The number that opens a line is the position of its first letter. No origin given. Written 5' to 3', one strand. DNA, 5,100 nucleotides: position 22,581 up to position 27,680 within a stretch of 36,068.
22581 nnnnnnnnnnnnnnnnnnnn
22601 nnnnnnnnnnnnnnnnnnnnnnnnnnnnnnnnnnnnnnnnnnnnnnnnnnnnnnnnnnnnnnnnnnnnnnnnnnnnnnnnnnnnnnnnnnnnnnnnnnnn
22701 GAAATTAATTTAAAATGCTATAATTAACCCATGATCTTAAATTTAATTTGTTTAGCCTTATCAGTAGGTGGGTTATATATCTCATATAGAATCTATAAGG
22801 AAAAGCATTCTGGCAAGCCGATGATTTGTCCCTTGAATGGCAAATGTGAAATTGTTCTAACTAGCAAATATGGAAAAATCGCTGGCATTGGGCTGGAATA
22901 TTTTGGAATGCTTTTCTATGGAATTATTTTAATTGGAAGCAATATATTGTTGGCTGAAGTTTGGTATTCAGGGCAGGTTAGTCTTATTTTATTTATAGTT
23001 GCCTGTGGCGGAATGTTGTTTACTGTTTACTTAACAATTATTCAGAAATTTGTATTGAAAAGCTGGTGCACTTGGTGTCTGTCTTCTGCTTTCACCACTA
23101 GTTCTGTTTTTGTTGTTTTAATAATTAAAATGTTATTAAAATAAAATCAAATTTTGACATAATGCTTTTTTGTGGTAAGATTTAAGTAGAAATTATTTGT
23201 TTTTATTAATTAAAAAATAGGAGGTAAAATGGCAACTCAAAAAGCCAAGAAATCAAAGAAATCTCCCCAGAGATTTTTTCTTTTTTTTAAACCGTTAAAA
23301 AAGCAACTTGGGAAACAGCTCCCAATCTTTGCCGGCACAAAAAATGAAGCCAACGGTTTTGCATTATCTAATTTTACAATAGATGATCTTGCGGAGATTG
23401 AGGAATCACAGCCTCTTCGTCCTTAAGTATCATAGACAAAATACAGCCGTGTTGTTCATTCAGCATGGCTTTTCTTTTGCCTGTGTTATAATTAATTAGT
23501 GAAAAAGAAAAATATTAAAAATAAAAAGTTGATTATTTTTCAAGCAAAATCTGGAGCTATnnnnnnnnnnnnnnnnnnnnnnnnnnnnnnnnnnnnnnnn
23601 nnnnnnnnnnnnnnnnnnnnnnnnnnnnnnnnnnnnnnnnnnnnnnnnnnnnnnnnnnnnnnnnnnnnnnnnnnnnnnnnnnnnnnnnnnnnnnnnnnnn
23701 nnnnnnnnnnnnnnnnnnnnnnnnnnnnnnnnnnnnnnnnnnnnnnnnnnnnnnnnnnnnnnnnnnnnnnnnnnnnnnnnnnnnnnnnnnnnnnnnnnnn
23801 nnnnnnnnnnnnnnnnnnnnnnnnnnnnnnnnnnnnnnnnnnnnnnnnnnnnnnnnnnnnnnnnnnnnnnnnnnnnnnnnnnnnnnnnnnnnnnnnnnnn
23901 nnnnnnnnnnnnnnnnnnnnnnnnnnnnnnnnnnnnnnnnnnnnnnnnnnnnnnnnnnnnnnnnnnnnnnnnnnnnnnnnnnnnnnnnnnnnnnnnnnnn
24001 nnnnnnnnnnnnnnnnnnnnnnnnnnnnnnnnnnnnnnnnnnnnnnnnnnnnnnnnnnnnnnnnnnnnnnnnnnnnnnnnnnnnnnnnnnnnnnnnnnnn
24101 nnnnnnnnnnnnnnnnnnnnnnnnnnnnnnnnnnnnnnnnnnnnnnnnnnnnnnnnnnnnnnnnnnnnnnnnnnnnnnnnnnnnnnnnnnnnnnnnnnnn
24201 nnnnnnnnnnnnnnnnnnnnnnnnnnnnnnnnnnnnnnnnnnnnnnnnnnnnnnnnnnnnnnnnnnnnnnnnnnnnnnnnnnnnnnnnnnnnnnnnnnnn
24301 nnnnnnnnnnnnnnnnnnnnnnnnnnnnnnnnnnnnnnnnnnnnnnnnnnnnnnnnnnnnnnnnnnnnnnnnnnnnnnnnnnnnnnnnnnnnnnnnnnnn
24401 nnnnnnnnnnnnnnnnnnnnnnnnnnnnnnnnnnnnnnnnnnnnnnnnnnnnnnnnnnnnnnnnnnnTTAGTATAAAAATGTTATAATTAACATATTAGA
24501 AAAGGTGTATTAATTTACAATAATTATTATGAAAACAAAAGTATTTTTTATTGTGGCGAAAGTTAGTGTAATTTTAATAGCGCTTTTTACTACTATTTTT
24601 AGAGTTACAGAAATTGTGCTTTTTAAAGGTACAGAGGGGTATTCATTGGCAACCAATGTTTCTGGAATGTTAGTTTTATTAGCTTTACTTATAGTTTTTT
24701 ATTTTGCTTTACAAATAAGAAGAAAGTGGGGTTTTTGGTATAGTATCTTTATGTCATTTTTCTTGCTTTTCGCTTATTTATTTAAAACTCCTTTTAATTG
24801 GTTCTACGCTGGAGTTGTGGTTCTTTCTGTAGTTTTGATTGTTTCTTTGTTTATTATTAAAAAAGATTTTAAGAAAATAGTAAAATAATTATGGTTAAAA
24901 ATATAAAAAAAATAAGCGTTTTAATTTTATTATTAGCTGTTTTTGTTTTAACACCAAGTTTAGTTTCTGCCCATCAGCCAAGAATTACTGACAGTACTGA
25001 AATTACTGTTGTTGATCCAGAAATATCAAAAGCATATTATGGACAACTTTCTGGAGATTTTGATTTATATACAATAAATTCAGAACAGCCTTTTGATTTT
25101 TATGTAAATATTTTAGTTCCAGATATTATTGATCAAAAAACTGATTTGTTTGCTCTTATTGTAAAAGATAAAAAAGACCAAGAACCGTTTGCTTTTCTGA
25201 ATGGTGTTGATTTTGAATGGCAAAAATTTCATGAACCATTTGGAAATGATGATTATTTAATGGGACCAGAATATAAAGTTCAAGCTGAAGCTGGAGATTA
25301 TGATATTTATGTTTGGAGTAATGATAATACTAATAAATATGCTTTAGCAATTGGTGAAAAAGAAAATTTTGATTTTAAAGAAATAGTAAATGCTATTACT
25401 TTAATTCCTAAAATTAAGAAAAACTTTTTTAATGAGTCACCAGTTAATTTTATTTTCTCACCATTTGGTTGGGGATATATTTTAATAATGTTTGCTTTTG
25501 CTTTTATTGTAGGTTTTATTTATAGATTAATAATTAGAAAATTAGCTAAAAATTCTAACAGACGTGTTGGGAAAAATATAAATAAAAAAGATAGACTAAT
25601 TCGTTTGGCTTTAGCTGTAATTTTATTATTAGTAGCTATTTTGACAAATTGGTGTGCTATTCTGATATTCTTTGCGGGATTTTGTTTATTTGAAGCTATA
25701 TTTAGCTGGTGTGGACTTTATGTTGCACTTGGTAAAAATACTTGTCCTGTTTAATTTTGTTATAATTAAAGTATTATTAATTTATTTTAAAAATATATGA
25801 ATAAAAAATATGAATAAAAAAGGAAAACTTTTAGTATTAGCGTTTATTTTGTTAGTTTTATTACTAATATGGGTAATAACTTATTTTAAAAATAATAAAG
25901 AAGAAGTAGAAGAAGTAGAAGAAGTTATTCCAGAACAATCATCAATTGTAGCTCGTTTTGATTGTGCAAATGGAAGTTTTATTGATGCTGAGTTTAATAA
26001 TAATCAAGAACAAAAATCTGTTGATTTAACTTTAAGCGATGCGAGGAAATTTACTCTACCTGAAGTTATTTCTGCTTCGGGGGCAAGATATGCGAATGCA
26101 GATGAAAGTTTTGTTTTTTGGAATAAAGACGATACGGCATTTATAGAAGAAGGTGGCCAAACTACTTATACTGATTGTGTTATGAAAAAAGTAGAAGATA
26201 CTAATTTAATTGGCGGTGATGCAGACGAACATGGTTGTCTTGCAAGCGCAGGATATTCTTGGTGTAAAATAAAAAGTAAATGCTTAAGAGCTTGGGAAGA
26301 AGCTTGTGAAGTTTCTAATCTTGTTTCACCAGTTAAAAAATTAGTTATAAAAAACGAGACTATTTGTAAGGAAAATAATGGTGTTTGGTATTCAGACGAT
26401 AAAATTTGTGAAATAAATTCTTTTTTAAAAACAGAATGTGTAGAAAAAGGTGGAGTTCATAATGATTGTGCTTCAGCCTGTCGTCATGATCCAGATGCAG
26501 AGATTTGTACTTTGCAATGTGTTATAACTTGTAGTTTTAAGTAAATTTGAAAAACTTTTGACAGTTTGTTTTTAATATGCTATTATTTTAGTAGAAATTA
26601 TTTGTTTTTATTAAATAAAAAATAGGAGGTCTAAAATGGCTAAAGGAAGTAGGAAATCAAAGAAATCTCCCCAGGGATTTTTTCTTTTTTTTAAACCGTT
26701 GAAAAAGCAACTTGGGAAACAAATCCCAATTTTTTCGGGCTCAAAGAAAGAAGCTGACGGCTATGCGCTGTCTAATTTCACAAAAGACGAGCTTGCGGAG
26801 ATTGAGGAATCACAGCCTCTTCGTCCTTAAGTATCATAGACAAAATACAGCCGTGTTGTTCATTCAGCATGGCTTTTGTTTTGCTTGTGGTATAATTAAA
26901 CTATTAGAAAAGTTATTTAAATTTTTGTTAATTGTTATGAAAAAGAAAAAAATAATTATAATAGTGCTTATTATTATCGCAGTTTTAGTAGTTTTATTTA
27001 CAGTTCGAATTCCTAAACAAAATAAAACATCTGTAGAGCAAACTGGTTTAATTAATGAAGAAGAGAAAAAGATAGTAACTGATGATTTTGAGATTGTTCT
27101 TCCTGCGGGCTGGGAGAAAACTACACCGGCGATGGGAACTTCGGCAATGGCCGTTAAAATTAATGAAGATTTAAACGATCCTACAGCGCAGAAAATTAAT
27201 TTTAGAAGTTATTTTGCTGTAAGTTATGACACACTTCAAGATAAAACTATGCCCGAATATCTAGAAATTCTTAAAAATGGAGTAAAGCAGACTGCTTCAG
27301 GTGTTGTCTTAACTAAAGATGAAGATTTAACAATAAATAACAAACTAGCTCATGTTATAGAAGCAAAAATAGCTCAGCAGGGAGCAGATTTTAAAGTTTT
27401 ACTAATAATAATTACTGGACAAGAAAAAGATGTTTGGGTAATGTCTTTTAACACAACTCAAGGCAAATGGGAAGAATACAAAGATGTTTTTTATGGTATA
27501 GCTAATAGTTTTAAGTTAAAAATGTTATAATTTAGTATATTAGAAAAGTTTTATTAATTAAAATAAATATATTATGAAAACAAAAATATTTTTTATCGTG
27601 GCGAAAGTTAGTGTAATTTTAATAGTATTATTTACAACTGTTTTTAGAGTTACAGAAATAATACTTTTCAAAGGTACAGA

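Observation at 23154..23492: Duplicated monocistronic cassette for a 64-65-aa protein, with UTRs more conserved than the coding sequence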

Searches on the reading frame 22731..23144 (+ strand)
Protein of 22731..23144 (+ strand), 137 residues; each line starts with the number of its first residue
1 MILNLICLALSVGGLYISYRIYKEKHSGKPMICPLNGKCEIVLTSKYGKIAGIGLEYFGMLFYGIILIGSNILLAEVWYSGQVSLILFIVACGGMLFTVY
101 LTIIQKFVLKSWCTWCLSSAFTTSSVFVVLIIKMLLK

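Call 7: search_protein_families(library=pfam, proteins=[window:22731-23144:+], max_evalue=0.01)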
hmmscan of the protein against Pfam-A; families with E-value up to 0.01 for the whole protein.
window:22731-23144:+ (137 aa): 1 family
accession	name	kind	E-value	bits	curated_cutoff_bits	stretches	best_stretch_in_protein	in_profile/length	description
PF07884.19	VKOR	-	1.5e-21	77.4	27.5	1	6-129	2-132/134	Vitamin K epoxide reductase family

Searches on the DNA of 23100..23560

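Call 67: search_rna_families(source=window, start=23100, end=23560, threshold=evalue, max_evalue=10)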
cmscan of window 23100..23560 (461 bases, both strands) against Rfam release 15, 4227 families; matches with E-value up to 10: 9.
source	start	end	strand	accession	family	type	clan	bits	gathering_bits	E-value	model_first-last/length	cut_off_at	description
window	23380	23481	+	RF01771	rnk_leader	Cis-reg; leader;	-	23.7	50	0.091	1-109/109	no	Enterobacteria rnk leader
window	23418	23534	+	RF03043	Prevotella-2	Gene; sRNA;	-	18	72.1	6.1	1-116/116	no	Prevotella-2 RNA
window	23205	23372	+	RF01879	TUSC7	Gene; lncRNA;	-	17.2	65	3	1-165/165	no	Non-coding RNA LOC285194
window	23223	23330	+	RF01770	rimP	Cis-reg; leader;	-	16.6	47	4.1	1-102/102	no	Gammaprotebacteria rimP leader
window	23265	23328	-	RF02925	6A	Gene; sRNA;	-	15.1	41.2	6.8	1-52/52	no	6A RNA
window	23205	23285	+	RF01743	leu-phe_leader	Cis-reg; leader;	-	14.7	70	9.4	1-162/162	no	leu/phe leader RNA from Lactococcus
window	23214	23297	+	RF02621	BSnc120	Gene; sRNA;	-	14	114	4.9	1-88/88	no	Brucella sRNA 120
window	23462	23480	+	RF00489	ctRNA_p42d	Gene; antisense;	-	13.7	50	6.6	1-46/46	no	ctRNA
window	23132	23161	-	RF02350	psRNA6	Gene; sRNA;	-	9.1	60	3.7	1-333/333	no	Nitrosomonas sRNA psRNA6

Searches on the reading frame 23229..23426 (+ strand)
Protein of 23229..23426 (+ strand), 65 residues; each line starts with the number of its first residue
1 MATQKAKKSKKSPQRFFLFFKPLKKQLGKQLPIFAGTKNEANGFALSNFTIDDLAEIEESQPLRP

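Call 7: search_protein_families(library=pfam, proteins=[window:23229-23426:+], max_evalue=0.01)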
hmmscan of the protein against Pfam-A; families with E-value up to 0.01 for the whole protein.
window:23229-23426:+ (65 aa): 0 families

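Call 11: find_homologous_proteins(query=window:23229-23426:+, max_evalue=0.01)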
Query window:23229-23426:+ (65 aa): 2 proteins with E <= 0.01 among 2 candidates.
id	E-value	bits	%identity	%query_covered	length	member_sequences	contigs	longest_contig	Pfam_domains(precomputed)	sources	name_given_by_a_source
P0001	3.5e-34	133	100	100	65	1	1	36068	-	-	-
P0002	1.5e-13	68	79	66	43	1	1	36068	-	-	-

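Call 14: find_related_loci(query=window:23229-23426:+, collection=genome_contigs, flank=5000)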
Query window:23229-23426:+ (65 aa) in genome_contigs; peptide patterns used: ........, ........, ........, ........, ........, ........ (x = any residue, [..] = any of these).
591 stretches matched a pattern, but none encodes a relative of the query by tblastn (E <= 1e-3).

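Call 20: find_related_loci(query=A2, collection=metagenome_contigs, flank=5000)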
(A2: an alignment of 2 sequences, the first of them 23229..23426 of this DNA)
Query A2 (65 aa) in metagenome_contigs; peptide patterns used: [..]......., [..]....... (x = any residue, [..] = any of these).
600 stretches matched a pattern, but none encodes a relative of the query by tblastn (E <= 1e-3).

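Call 21: search_protein_representatives(protein=window:23229-23426:+)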
Query: 65 residues. Proteins with E-value up to 0.001 (for the whole library): 2; up to 1e-10: 1; up to 1e-30: 0. The best 2 are listed.
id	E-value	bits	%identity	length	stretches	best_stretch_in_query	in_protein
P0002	4.9e-14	68.0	79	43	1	23-65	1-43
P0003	3.4e-07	46.5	36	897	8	30-57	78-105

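Call 36: find_encoding_contigs(protein=P0001, flank=1000, max_places=5)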
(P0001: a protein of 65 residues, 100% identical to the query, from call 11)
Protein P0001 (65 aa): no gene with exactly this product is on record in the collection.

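Call 37: search_protein_families(library=pfam, proteins=[window:23229-23426:+], max_evalue=10)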
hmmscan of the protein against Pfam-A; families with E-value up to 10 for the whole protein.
window:23229-23426:+ (65 aa): 0 families

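Call 38: search_protein_families(library=ncbifam, proteins=[window:23229-23426:+], max_evalue=10)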
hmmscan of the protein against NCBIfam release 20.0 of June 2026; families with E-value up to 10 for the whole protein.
window:23229-23426:+ (65 aa): 0 families

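Call 39: search_protein_families(library=phrogs, proteins=[window:23229-23426:+], max_evalue=10)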
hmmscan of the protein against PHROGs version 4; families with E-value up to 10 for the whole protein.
window:23229-23426:+ (65 aa): 0 families

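Call 44: predict_structure(alignment_id=A2)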
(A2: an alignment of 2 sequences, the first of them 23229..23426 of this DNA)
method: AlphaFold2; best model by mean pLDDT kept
length: 65 residues; sequences in the alignment: 2
mean_pLDDT: 66.8   pTM: 0.19
mean pLDDT of the five models: 66.8, 65.0, 64.1, 63.1, 60.4
residues with pLDDT >= 90: 0; 70-90: 21; 50-70: 42; < 50: 2
segments of 3 or more residues with pLDDT < 50: none
pLDDT, mean of each block of 10 residues (from residue 1): 62 81 69 57 64 71 61
secondary structure, 60 per line:
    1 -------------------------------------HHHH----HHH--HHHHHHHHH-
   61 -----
elements in order: H38-41 H51-59

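Call 58: find_related_loci(query=A2, collection=viral_contigs, flank=3000)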
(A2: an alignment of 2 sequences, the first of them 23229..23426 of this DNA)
Query A2 (65 aa) in viral_contigs; peptide patterns used: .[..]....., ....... (x = any residue, [..] = any of these).
557 stretches matched a pattern, but none encodes a relative of the query by tblastn (E <= 1e-3).

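Call 59: search_dna_similar(query=window:23229-23426:+, collection=phages, mode=protein, max_evalue=1, max_rows=10)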
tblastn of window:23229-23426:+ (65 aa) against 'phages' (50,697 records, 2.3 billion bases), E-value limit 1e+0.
No match.

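Call 60: search_dna_similar(query=window:23229-23426:+, collection=plasmids, mode=protein, max_evalue=1, max_rows=10)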
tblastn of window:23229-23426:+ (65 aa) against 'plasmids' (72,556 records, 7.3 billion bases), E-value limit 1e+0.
No match.

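Call 66: search_solved_structures(query=A2, max_evalue=10)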
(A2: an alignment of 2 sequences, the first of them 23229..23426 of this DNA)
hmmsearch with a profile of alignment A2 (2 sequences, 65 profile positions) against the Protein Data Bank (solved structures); distinct sequences matched with E-value up to 10: 0.

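Call 103: search_protein_families(library=padloc, proteins=[window:23229-23426:+], max_evalue=1)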
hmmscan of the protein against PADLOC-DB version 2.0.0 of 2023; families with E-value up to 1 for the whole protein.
window:23229-23426:+ (65 aa): 0 families

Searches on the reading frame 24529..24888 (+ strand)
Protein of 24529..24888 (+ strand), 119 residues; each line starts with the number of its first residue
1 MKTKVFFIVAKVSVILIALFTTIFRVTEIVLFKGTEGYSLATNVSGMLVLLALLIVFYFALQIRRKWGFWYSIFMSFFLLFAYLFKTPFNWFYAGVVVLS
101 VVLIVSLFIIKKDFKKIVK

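Call 7: search_protein_families(library=pfam, proteins=[window:24529-24888:+], max_evalue=0.01)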
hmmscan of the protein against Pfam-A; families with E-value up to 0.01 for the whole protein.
window:24529-24888:+ (119 aa): 0 families

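Call 24: find_homologous_proteins(query=window:24529-24888:+, max_evalue=0.001)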
Query window:24529-24888:+ (119 aa): 12 proteins with E <= 0.001 among 81 candidates.
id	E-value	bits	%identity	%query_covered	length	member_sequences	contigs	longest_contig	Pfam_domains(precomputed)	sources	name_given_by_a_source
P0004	1.9e-63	230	100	100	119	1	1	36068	-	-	-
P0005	5.9e-54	199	84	99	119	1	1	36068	-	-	-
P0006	2.1e-36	143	60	97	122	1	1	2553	-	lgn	-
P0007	1.4e-34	137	60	97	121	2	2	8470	-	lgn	-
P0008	7.4e-34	134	58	97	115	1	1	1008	-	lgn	-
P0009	4.7e-30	122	54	97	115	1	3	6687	-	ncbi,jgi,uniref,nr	ncbi:hypothetical protein COS59_00115 [Candidatus Wolfebacteria bacterium CG03_land_8_20_14_0_80_36_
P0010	7.0e-30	122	55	97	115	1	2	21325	-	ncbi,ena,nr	ncbi:MAG: hypothetical protein Athens071426_41 [Parcubacteria group bacterium Athens0714_26]|nr:MAG:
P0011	1.0e-28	118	61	74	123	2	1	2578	-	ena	-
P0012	3.1e-28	116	58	95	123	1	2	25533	-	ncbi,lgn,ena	ncbi:MAG: hypothetical protein AABY40_02380 [Nanoarchaeota archaeon]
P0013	4.9e-28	116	58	97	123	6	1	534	-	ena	-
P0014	6.6e-28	115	58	93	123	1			-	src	-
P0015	3.4e-27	113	56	97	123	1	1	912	-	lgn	-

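Call 25: find_encoding_contigs(protein=P0010, flank=8000, max_places=3)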
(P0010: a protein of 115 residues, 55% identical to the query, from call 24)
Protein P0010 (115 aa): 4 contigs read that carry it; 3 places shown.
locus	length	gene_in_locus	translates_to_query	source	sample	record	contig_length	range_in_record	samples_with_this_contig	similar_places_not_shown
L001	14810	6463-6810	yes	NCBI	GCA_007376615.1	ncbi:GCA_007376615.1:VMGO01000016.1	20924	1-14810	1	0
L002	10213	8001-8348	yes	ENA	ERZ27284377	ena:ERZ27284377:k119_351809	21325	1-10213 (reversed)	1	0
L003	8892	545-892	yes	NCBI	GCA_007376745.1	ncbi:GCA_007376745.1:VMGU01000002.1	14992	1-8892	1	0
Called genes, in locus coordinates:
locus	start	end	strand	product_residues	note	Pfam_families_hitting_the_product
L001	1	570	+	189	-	PF13274:SocA_Panacea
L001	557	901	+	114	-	-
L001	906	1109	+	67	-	-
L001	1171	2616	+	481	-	PF00931:NB-ARC (faint), PF07693:KAP_NTPase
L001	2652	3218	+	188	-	-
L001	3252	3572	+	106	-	-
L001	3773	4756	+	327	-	PF01420:Methylase_S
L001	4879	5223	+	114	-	-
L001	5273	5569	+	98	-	-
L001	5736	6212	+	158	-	PF10646:Germane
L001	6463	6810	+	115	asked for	-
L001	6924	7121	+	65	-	PF00313:CSD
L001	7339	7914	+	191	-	PF13453:Zn_ribbon_TFIIB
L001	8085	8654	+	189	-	PF07638:Sigma70_ECF (faint), PF04542:Sigma70_r2, PF08281:Sigma70_r4_2, PF04545:Sigma70_r4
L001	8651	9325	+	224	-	-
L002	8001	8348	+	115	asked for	-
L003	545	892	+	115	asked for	-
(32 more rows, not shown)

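Call 26: find_encoding_contigs(protein=P0012, flank=8000, max_places=3)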
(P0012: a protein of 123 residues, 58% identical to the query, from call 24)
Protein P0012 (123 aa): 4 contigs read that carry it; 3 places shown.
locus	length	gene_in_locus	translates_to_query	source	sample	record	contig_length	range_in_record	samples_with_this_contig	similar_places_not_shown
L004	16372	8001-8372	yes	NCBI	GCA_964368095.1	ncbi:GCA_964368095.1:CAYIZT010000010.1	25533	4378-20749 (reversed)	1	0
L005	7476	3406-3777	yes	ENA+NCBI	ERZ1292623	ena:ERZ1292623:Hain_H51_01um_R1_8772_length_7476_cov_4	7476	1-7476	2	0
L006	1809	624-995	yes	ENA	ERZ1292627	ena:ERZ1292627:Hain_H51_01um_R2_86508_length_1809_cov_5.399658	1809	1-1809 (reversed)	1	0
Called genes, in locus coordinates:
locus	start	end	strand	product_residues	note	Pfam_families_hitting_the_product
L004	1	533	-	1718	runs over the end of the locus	PF05048:NosD (faint), PF13385:Laminin_G_3, PF13229:Beta_helix (weak)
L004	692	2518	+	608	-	PF02934:GatB_N, PF02938:GAD, PF02637:GatB_Yqey (weak)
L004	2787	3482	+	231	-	-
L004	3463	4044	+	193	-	PF07314:Lit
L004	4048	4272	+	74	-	-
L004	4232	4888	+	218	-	PF00121:TIM, PF01070:FMN_dh (weak)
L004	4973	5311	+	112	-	-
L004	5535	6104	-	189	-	-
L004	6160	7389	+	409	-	-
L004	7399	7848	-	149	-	-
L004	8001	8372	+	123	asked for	-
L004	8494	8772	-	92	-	-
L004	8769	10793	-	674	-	PF18975:DUF5711 (faint), PF13570:Beta-prop_ACSF4 (faint), PF23381:Beta-prop_IFT122_1st, PF12894:ANAPC4_WD40 (faint), PF13360:PQQ_2 (faint), PF24807:WD40_CDC20-Fz (faint), PF25174:Beta-prop_THOC3 (weak), PF23414:Beta-prop_EML_2, +3 more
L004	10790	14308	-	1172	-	PF01841:Transglut_core, PF04473:DUF553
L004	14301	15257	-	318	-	-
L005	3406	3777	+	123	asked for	-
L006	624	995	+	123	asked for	-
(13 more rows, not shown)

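Call 27: find_encoding_contigs(protein=P0007, flank=8000, max_places=3)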
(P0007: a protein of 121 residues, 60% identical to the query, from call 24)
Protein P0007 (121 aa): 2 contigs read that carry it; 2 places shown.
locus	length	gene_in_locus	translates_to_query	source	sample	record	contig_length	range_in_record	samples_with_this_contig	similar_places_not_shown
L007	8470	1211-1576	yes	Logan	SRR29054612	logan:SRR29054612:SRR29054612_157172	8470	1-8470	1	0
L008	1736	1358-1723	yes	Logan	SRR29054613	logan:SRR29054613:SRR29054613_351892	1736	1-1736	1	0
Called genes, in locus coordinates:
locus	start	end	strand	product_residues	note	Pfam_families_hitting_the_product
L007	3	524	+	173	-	?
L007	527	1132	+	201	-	-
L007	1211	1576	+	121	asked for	-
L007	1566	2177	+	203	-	-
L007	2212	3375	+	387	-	PF00526:Dicty_CTDC (faint), PF06439:3keto-disac_hyd (weak)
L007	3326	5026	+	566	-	PF02449:Glyco_hydro_42 (faint), PF22540:RET_CRD (faint)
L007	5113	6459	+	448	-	-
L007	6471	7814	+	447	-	-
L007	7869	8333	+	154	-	-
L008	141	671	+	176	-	-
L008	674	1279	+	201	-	-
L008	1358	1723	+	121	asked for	-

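Call 28: find_encoding_contigs(protein=P0009, flank=8000, max_places=3)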
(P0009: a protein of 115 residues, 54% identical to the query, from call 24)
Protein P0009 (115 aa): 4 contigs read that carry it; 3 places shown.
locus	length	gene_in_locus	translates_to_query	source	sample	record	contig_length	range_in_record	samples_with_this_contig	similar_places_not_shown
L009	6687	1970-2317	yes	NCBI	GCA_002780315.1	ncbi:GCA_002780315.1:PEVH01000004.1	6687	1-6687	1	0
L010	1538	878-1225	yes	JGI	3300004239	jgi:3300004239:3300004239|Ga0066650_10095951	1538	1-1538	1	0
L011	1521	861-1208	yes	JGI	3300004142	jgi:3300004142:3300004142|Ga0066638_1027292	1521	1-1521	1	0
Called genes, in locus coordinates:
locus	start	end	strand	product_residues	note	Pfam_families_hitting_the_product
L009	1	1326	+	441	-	PF01653:DNA_ligase_aden, PF03120:OB_DNA_ligase, PF14520:HHH_5 (faint), PF12826:HHH_2, PF00533:BRCT, PF12738:PTCB-BRCT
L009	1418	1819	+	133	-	-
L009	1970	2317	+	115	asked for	-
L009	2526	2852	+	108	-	PF02686:GatC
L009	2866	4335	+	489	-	PF01425:Amidase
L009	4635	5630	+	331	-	PF02912:Phe_tRNA-synt_N, PF01409:tRNA-synt_2d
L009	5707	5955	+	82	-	PF01541:GIY-YIG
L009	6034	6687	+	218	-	PF03483:B3_4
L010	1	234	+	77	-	?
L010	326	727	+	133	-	-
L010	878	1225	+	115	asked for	-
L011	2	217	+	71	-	?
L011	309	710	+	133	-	-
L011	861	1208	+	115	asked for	-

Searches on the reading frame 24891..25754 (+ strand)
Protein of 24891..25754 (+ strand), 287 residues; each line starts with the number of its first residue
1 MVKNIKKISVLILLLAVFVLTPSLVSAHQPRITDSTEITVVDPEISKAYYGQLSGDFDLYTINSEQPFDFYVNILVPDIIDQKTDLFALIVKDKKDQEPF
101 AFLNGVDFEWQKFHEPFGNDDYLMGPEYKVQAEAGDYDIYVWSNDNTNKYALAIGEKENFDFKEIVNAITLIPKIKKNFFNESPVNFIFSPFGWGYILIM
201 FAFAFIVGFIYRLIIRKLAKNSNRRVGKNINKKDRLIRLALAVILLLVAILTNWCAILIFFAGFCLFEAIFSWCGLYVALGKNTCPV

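Call 7: search_protein_families(library=pfam, proteins=[window:24891-25754:+], max_evalue=0.01)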
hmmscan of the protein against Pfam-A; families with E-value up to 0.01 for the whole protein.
window:24891-25754:+ (287 aa): 2 families
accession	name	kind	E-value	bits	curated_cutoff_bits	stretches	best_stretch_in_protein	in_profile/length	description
PF11127.14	YgaP-like_TM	-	6.1e-13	49.1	25.3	1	228-286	3-64/66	Inner membrane protein YgaP-like, transmembrane domain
PF15159.11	PIG-Y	-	0.0021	19.3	25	1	195-276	1-64/69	Phosphatidylinositol N-acetylglucosaminyltransferase subunit Y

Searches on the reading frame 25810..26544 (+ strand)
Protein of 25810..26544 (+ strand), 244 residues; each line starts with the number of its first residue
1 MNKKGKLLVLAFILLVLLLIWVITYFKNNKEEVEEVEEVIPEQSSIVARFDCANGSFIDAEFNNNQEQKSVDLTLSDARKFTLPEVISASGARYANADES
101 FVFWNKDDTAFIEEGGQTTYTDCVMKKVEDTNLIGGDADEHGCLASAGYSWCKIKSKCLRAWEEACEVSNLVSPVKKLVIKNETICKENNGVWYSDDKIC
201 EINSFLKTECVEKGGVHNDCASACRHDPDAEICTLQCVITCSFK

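Call 7: search_protein_families(library=pfam, proteins=[window:25810-26544:+], max_evalue=0.01)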
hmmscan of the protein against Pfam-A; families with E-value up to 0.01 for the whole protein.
window:25810-26544:+ (244 aa): 1 family
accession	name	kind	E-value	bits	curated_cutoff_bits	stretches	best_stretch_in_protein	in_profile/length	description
PF09864.15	MliC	-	9.5e-14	51.6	22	1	50-118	1-64/67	Membrane-bound lysozyme-inhibitor of c-type lysozyme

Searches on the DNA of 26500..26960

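Call 68: search_rna_families(source=window, start=26500, end=26960, threshold=evalue, max_evalue=10)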
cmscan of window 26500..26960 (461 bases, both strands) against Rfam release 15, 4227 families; matches with E-value up to 10: 12.
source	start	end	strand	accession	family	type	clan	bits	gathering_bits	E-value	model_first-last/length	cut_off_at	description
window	26793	26885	+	RF01771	rnk_leader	Cis-reg; leader;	-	20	50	0.65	1-109/109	no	Enterobacteria rnk leader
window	26627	26751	+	RF02036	IMES-3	Gene;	-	17.1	55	0.74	1-149/149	no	IMES-3 RNA motif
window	26598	26724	+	RF00322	SNORA31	Gene; snRNA; snoRNA; HACA-box;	-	16.9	40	1.5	1-130/130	no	Small nucleolar RNA SNORA31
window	26610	26686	+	RF01743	leu-phe_leader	Cis-reg; leader;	-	16.9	70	3.2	1-162/162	no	leu/phe leader RNA from Lactococcus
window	26633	26734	+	RF01770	rimP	Cis-reg; leader;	-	16.3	47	4.9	1-102/102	no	Gammaprotebacteria rimP leader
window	26830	26894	+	RF03765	mir-2059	Gene; miRNA;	-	16.1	90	2.6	1-68/68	no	mir-2059 microRNA precursor family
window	26835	26889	+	RF00971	mir-578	Gene; miRNA;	-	15.9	98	5.7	1-84/84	no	mir-578 microRNA precursor family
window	26669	26726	-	RF02925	6A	Gene; sRNA;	-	15.8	41.2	4.3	1-52/52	no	6A RNA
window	26605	26724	+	RF00410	SNORA2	Gene; snRNA; snoRNA; HACA-box;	CL00021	15.1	70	5.7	1-137/137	no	Small nucleolar RNA SNORA2/SNORA34 family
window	26789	26875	-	RF00288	snoZ30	Gene; snRNA; snoRNA; CD-box;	-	15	50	4.4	1-97/97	no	Z30 small nucleolar RNA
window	26668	26759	-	RF01773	rpsL_pseudo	Cis-reg; leader;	-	11.3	70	9.3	1-128/128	no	Pseudomonas rpsL leader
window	26602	26734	+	RF02986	FuFi-1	Gene; sRNA;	-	10.9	59.6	6.4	1-175/175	no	FuFi-1 RNA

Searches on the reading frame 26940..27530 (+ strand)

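Call 7: search_protein_families(library=pfam, proteins=[window:26940-27530:+], max_evalue=0.01)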
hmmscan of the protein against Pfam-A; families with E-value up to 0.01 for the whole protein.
window:26940-27530:+ (196 aa): 1 family
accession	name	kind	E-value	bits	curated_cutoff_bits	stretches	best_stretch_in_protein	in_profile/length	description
PF01789.22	PsbP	-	6.9e-06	26.6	23.5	1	47-192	10-154/155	PsbP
